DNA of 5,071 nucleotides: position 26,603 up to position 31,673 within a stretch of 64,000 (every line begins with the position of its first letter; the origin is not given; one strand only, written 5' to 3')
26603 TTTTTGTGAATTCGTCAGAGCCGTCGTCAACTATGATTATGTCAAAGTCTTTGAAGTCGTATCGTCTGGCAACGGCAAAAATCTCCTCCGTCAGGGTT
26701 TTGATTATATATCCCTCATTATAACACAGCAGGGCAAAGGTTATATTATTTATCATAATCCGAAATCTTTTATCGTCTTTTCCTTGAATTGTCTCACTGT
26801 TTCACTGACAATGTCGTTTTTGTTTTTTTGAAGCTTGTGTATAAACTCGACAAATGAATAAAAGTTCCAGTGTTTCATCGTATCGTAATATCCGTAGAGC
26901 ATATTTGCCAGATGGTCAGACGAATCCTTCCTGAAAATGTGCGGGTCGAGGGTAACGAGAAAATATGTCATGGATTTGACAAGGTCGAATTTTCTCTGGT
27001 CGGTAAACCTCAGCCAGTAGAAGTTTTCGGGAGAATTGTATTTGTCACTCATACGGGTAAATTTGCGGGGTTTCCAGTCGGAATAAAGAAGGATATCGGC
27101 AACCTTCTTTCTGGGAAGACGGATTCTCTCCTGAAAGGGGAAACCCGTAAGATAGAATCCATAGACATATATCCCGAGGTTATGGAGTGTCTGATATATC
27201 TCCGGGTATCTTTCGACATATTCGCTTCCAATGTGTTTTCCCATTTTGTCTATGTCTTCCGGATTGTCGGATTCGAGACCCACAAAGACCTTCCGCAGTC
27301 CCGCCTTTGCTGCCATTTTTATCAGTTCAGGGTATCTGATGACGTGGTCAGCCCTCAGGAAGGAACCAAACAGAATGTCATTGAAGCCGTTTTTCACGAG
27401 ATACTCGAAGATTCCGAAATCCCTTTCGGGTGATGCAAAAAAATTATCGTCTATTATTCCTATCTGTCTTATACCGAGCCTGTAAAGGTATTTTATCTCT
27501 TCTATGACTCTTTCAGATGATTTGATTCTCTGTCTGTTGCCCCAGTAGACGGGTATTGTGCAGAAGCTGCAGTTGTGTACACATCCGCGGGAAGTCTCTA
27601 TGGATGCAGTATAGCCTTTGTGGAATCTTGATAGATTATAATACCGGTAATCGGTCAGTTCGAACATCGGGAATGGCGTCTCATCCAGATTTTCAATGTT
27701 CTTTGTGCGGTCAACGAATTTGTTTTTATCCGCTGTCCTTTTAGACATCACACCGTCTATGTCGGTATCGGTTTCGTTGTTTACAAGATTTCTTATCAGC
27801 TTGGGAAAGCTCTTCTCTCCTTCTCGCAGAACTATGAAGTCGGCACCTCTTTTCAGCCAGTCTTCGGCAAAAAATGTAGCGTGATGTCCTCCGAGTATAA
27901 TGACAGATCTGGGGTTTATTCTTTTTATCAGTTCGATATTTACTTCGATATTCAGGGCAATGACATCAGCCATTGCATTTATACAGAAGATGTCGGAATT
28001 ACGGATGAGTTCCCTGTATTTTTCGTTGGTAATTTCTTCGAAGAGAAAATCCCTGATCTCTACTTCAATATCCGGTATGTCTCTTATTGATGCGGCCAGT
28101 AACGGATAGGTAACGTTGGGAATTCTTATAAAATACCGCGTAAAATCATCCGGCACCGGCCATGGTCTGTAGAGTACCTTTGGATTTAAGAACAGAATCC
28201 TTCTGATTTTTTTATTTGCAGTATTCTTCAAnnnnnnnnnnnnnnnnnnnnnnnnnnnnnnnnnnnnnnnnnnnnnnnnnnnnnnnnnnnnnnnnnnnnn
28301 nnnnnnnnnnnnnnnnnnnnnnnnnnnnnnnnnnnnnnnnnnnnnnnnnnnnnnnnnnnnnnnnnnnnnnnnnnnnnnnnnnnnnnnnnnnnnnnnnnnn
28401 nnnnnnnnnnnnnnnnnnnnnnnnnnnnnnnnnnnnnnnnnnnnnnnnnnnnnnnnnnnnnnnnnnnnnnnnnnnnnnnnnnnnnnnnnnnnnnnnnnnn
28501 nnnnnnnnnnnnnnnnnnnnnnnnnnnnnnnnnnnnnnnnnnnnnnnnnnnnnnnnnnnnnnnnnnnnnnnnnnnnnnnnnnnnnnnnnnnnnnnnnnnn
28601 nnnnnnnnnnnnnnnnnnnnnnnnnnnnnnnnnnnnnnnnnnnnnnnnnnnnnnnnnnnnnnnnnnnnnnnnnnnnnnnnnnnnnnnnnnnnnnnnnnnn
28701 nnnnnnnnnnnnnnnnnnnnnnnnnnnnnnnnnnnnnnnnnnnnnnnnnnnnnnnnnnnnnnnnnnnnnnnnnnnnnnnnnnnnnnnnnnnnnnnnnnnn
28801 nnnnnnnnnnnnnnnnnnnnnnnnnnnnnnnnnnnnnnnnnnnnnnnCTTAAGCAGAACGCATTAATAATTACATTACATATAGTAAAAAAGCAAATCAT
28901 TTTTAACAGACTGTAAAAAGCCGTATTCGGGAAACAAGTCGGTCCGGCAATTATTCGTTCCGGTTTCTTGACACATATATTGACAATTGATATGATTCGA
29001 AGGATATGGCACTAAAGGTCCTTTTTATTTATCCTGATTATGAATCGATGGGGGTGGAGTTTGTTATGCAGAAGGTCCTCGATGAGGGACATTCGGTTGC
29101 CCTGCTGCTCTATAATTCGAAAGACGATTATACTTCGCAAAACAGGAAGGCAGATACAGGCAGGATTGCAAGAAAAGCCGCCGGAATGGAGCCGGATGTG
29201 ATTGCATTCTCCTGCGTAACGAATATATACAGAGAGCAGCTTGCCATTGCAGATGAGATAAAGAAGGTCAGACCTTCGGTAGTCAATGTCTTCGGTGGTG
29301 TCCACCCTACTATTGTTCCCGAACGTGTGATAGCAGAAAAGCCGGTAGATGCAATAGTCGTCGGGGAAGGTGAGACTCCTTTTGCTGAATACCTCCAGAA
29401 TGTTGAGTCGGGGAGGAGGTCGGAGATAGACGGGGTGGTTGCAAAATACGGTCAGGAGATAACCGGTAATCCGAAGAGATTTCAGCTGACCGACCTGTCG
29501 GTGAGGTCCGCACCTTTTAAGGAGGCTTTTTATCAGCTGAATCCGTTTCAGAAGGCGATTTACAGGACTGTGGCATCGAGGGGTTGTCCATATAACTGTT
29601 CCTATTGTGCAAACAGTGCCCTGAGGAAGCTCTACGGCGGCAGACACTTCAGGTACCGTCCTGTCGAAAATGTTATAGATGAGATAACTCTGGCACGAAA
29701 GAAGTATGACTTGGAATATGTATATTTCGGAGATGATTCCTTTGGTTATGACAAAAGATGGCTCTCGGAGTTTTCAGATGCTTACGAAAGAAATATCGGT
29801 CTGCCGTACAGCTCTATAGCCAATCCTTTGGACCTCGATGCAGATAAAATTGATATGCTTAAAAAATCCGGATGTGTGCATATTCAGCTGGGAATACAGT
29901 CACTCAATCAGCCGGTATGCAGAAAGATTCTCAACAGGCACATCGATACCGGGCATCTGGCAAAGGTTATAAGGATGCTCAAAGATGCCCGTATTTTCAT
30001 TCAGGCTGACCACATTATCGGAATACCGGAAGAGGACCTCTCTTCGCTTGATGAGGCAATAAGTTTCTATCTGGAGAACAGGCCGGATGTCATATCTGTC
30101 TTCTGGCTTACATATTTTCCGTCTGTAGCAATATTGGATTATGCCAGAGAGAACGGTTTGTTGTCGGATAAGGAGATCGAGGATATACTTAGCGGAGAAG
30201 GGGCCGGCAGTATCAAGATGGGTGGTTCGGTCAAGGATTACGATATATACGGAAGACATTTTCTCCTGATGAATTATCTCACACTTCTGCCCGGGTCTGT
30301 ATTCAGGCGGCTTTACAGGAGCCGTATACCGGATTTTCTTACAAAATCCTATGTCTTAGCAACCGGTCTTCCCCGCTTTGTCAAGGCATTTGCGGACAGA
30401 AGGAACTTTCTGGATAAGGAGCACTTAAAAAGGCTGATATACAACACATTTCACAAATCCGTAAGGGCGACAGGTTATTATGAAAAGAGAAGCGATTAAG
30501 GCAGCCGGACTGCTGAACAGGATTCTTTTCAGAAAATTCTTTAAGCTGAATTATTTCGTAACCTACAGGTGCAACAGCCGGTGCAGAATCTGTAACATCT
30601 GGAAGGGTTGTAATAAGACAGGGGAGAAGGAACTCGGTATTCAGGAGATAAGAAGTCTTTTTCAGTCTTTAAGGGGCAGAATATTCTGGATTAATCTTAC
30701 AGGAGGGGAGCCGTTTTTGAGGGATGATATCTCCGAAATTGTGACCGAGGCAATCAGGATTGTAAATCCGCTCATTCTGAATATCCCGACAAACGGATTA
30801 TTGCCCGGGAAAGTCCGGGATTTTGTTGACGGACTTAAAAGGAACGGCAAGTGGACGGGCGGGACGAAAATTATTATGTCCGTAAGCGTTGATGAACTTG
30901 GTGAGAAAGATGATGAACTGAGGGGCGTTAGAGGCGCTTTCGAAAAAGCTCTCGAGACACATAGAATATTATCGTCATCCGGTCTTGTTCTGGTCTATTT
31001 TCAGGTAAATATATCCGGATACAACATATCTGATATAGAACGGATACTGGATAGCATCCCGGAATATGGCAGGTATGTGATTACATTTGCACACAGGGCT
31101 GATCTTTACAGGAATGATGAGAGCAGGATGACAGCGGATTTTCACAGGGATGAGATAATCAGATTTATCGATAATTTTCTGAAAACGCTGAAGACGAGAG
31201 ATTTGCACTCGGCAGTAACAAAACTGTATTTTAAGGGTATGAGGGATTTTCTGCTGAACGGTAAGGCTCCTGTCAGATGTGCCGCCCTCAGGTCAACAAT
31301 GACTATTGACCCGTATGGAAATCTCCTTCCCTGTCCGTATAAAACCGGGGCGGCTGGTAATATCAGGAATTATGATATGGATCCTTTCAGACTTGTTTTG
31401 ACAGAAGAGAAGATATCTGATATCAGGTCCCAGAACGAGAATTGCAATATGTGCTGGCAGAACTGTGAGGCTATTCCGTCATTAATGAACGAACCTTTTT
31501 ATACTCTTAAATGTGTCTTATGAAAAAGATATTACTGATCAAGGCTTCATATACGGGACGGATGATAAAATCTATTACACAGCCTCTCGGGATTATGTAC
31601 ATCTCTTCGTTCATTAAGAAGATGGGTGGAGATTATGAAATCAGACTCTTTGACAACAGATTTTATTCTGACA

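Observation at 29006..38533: Seven-gene translationally coupled operon: five B12-rSAMs, one SPASM rSAM and one degenerate rSAM ending in a CrtI-like flavoenzyme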

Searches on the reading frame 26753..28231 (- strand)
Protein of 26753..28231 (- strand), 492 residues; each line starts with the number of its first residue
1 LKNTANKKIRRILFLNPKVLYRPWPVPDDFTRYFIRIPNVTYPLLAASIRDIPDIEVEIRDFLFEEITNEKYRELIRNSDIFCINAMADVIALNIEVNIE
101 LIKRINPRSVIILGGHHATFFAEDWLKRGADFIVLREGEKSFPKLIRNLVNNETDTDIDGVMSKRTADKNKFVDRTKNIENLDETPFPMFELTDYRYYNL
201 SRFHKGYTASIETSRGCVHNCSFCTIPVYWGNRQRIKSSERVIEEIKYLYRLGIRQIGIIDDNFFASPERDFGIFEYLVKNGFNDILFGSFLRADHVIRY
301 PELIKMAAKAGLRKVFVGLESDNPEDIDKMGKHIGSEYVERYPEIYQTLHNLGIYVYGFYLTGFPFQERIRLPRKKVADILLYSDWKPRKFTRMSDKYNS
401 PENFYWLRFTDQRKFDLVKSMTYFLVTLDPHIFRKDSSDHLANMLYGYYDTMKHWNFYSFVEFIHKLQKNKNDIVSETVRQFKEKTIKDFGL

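Call 6: search_protein_families(library=pfam, proteins=[window:26753-28231:-], max_evalue=0.01)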
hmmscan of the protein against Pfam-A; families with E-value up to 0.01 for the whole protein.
window:26753-28231:- (492 aa): 2 families
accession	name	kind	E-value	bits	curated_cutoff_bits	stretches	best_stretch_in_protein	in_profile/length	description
PF04055.27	Radical_SAM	-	2.5e-16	60.8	29.5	1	211-363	1-150/166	Radical SAM superfamily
PF02310.24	B12-binding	-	3.1e-10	40.4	32.1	1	44-145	19-120/121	B12 binding domain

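Call 85: search_protein_families(library=ncbifam, proteins=[window:26753-28231:-], max_evalue=1e-35)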
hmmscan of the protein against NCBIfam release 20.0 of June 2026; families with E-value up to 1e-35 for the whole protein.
window:26753-28231:- (492 aa): 0 families

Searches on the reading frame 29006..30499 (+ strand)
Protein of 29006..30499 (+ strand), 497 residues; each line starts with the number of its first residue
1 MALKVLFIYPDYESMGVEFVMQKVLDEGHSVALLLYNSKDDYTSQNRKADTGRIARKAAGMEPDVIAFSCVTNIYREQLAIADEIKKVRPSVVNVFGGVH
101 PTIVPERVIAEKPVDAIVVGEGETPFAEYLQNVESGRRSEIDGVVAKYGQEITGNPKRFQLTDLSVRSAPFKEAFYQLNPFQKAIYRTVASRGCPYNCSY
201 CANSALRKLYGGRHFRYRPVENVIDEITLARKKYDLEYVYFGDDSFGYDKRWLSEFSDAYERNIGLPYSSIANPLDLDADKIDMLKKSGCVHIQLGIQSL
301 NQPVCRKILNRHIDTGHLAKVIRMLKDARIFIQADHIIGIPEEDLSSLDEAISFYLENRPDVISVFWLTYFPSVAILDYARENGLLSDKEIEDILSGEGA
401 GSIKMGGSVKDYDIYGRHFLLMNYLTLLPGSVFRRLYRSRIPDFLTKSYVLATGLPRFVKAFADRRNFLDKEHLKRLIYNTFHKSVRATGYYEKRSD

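Call 5: search_protein_families(library=pfam, proteins=[window:29006-30499:+], max_evalue=0.01)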
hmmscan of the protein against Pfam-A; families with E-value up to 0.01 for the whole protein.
window:29006-30499:+ (497 aa): 2 families
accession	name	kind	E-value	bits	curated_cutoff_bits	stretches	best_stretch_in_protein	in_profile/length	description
PF04055.27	Radical_SAM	-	2.6e-22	80.2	29.5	1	191-354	4-165/166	Radical SAM superfamily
PF02310.24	B12-binding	-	2.3e-19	69.8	32.1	1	9-129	9-120/121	B12 binding domain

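Call 9: search_protein_families(library=ncbifam, proteins=[window:29006-30499:+], max_evalue=0.001)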
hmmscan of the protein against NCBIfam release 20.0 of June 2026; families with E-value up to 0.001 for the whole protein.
window:29006-30499:+ (497 aa): 34 families (the best 25 are shown)
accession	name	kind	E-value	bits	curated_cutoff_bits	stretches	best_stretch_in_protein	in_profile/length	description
TIGR02026.1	BchE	equivalog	2.4e-34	119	481.35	1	50-388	51-395/497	magnesium-protoporphyrin IX monomethyl ester anaerobic oxidative cyclase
NF038361.1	rSAM_Sden_1168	equivalog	3.4e-29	101.8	575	1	57-386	135-479/560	Sden_1168 family B12-binding radical SAM P-methyltransferase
TIGR03471.1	HpnJ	equivalog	5.4e-29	101.4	577.6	1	65-393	71-400/472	hopanoid biosynthesis associated radical SAM protein HpnJ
TIGR04072.2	rSAM_ladder_B12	equivalog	2e-28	99.2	360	1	64-388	71-380/443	lipid biosynthesis B12-binding/radical SAM protein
TIGR04013.1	B12_SAM_MJ_1487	hypoth_equivalog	8.5e-25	87.4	251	1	29-248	11-210/382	TIGR04013 family B12-binding domain/radical SAM domain-containing protein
NF050148.1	rSAM_ApyD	equivalog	3.8e-23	81.8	750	1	27-352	38-360/645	RiPP biosynthesis radical SAM protein ApyD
TIGR04385.1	B12_rSAM_cofa1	equivalog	6.3e-22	78.4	450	1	85-354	93-360/438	B12 lower ligand biosynthesis radical SAM protein BzaD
TIGR03975.1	rSAM_ocin_1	subfamily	3.2e-21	75.5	281.85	1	53-347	119-419/606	RiPP maturation radical SAM C-methyltransferase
TIGR04295.1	B12_rSAM_oligo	hypoth_equivalog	7.9e-21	74.2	400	1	22-344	33-348/422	TIGR04295 family B12-binding domain-containing radical SAM protein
NF033712.0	B12_rSAM_KedN5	subfamily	1.3e-20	73.2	700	1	59-203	59-213/624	KedN5 family methylcobalamin-dependent radical SAM C-methyltransferase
TIGR04479.1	bcpD_PhpK_rSAM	subfamily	3.7e-20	71.8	600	1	120-365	178-416/504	PhpK family radical SAM P-methyltransferase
TIGR04367.1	HpnR_B12_rSAM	equivalog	1.8e-15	56.4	650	1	8-232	16-229/490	hopanoid C-3 methylase HpnR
TIGR04014.1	B12_SAM_MJ_0865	equivalog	2.8e-12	46.2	360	1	53-229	29-200/434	methyl-coenzyme M reductase glutamine C-methyltransferase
NF040546.1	rSAM_CUAEP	equivalog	5e-12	45.3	500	1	75-351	61-334/468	CUAEP/CCAEP-tail radical SAM (seleno)protein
TIGR00538.1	hemN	equivalog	4.4e-11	42.3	324.95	1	254-376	126-248/454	oxygen-independent coproporphyrinogen III oxidase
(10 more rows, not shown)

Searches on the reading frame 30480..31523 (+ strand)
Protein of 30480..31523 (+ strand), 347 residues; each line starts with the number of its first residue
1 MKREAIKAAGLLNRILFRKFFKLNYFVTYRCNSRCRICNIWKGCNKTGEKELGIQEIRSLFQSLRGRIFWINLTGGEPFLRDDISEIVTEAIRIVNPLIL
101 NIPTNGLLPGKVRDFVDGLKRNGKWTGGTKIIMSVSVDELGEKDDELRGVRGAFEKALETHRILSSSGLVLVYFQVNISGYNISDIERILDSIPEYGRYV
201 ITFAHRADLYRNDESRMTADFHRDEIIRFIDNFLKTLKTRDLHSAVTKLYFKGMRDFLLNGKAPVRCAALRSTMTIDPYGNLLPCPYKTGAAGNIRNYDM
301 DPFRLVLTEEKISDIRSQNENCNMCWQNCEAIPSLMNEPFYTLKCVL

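Call 5: search_protein_families(library=pfam, proteins=[window:30480-31523:+], max_evalue=0.01)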
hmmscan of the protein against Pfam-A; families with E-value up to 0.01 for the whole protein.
window:30480-31523:+ (347 aa): 3 families
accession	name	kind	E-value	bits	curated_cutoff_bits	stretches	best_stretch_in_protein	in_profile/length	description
PF04055.27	Radical_SAM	-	2.4e-15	57.5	29.5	1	26-192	2-165/166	Radical SAM superfamily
PF13186.11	SPASM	-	6.9e-05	23.5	21.5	1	267-326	1-67/67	Iron-sulfur cluster-binding domain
PF10543.14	ORF6N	-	0.0082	16.9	27.8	0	197-248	8-58/86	ORF6N domain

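Call 9: search_protein_families(library=ncbifam, proteins=[window:30480-31523:+], max_evalue=0.001)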
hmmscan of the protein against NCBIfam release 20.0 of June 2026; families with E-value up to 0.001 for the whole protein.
window:30480-31523:+ (347 aa): 36 families (the best 25 are shown)
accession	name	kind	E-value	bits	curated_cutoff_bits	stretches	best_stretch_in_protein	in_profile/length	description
TIGR03961.1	rSAM_PTO1314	hypoth_equivalog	2.6e-19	69.7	306.05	1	27-336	29-309/332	PTO1314 family radical SAM protein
TIGR04055.1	rSAM_NirJ2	equivalog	4.1e-16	59.4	500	1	26-326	5-295/326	putative heme d1 biosynthesis radical SAM protein NirJ2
TIGR04054.1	rSAM_NirJ1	equivalog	3.8e-15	55.4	650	1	25-232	40-235/387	putative heme d1 biosynthesis radical SAM protein NirJ1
TIGR04347.1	pseudo_SAM_Halo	equivalog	8.4e-15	54.9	525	1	26-232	43-237/390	TIGR04347 family pseudo-SAM/SPASM protein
TIGR04250.1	SCM_rSAM_ScmE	equivalog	2.3e-14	53.1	400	1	27-190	9-162/358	SynChlorMet cassette radical SAM/SPASM protein ScmE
TIGR04545.1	rSAM_ahbD_hemeb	equivalog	7.9e-14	51.8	500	1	25-325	4-305/339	heme b synthase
NF050035.1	rSAM_WgK_link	exception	3e-13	49.5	650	1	24-168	12-147/367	radical SAM/SPASM peptide maturase WgkB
TIGR04546.1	rSAM_ahbC_deAc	equivalog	6.8e-13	48.2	650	1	25-245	43-249/390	12,18-didecarboxysiroheme deacetylase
TIGR02666.1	moaA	equivalog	1.7e-12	47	284.05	1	18-238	7-224/336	GTP 3',8-cyclase MoaA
TIGR03962.1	mycofact_rSAM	equivalog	2.3e-12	46.8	265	1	23-325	14-300/339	mycofactocin radical SAM maturase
TIGR04103.1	rSAM_nif11_3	equivalog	3.8e-12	45.5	725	1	25-193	9-165/412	nif11-class peptide radical SAM maturase 3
TIGR02109.1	PQQ_syn_pqqE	equivalog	5.5e-12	45.3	381.35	1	27-297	13-265/358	pyrroloquinoline quinone biosynthesis protein PqqE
NF045646.2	rSAM_Se_TrsS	equivalog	5.8e-12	44.9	490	1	27-190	92-248/441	radical SAM (seleno)protein TrsS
TIGR02668.1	moaA_archaeal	equivalog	6e-12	45.2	325.25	1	18-293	7-273/303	GTP 3',8-cyclase MoaA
NF047865.1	rSAM_PapB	equivalog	1.4e-11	44.2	340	1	23-330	5-317/330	PapB family radical SAM/SPASM ranthipeptide maturase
NF045702.1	rSAM_GDGT_ether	equivalog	3.7e-10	39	450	1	24-190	89-250/486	tetraether lipid synthase Tes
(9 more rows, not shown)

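Call 25: search_solved_structures(query=window:30480-31523:+, max_evalue=0.01)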
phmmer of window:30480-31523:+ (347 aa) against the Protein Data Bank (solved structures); distinct sequences matched with E-value up to 0.01: 7.
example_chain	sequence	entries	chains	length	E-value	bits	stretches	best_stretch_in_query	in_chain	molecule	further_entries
6efn_A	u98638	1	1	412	2.4e-06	30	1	27-227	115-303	Sporulation killing factor maturation protein SkfB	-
7tol_A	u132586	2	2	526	4.2e-05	26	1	24-121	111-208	glycerol dibiphytanyl glycerol tetraether - macrocyclic archaeol synthase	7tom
8wm2_A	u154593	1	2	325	6.2e-05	25.4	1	21-117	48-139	Fe-S radical SAM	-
6c8v_A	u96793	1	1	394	0.00026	23.4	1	27-286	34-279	Coenzyme PQQ synthesis protein E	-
7n7h_A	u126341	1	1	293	0.0045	19.3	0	23-151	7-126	VIPERIN-LIKE ENZYME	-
7vob_C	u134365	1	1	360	0.0057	19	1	29-154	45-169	Cytosylglucuronate decarboxylase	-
7voc_C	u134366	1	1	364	0.0059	18.9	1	29-154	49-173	Cytosylglucuronate decarboxylase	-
